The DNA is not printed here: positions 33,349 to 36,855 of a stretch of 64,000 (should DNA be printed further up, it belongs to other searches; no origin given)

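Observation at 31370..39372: Three-gene cohesin / dockerin / SLH operon: cellulosome-style docking with no carbohydrate-active enzymes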

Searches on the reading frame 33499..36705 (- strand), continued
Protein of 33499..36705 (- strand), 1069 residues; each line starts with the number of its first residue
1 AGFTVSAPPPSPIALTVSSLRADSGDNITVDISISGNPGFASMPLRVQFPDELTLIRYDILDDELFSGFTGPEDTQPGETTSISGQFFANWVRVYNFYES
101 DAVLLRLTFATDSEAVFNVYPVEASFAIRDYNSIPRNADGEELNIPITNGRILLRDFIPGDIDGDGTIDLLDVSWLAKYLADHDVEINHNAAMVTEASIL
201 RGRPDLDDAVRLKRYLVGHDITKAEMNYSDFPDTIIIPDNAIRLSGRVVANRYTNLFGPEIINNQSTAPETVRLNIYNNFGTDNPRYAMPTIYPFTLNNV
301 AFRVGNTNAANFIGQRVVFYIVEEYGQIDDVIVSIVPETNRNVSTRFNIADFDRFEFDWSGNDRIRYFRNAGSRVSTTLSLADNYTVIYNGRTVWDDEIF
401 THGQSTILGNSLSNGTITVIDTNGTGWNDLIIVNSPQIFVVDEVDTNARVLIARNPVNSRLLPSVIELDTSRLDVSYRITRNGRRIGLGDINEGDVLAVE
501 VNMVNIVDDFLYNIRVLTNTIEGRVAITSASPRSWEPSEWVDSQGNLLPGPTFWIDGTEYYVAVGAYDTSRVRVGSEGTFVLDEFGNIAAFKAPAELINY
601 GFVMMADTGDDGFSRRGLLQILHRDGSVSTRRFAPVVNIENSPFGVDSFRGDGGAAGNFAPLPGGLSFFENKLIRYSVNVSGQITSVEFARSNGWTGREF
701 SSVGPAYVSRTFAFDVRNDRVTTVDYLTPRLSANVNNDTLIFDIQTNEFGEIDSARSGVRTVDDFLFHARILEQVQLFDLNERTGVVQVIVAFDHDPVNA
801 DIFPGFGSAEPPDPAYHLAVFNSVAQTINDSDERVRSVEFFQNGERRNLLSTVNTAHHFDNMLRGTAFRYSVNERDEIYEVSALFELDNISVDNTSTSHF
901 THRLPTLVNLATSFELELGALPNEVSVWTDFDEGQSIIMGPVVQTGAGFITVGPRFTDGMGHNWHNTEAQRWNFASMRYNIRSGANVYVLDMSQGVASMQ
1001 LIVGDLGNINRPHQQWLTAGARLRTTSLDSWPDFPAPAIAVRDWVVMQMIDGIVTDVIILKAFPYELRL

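Call 102: list_cluster_members(proteins=[P0004, P0005, P0007, P0008, P0091, P0093, P0012, P0016, P0014, P0013])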
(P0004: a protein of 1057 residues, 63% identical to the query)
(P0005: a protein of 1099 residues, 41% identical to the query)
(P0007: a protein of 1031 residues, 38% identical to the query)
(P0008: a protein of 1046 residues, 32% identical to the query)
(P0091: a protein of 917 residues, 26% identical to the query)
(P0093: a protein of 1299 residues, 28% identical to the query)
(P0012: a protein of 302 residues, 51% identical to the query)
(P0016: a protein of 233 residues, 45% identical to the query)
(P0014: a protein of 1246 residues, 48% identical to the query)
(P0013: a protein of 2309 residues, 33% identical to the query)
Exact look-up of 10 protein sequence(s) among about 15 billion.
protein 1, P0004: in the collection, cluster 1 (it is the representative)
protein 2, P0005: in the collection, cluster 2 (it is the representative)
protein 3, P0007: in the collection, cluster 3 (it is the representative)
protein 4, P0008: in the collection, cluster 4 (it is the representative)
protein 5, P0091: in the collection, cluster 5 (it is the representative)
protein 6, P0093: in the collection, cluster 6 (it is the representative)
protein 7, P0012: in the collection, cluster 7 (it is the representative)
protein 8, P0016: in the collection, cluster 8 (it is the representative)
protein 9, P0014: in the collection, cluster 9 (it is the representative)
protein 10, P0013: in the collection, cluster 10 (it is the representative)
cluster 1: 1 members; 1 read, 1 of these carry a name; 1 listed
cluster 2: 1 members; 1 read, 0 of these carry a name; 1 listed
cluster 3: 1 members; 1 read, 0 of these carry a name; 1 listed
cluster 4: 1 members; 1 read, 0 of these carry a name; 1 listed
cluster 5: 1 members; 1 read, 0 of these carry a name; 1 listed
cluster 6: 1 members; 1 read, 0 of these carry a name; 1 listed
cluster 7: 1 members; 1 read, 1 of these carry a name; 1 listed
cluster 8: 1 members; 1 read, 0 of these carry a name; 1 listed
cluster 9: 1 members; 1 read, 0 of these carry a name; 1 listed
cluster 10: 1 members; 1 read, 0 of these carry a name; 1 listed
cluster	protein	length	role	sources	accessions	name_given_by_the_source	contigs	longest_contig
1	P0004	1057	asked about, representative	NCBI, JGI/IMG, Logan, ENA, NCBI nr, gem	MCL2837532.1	MAG: S-layer homology domain-containing protein [Oscillospiraceae bacterium] | S-layer homology domain-containing protein [Oscillospiraceae bacterium]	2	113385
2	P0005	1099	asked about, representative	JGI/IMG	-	-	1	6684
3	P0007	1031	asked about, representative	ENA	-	-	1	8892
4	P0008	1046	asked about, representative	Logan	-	-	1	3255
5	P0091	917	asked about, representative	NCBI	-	-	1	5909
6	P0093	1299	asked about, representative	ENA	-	-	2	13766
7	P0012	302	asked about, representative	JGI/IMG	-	hypothetical protein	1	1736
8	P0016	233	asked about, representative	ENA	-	-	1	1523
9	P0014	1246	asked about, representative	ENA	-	-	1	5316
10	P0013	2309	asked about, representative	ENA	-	-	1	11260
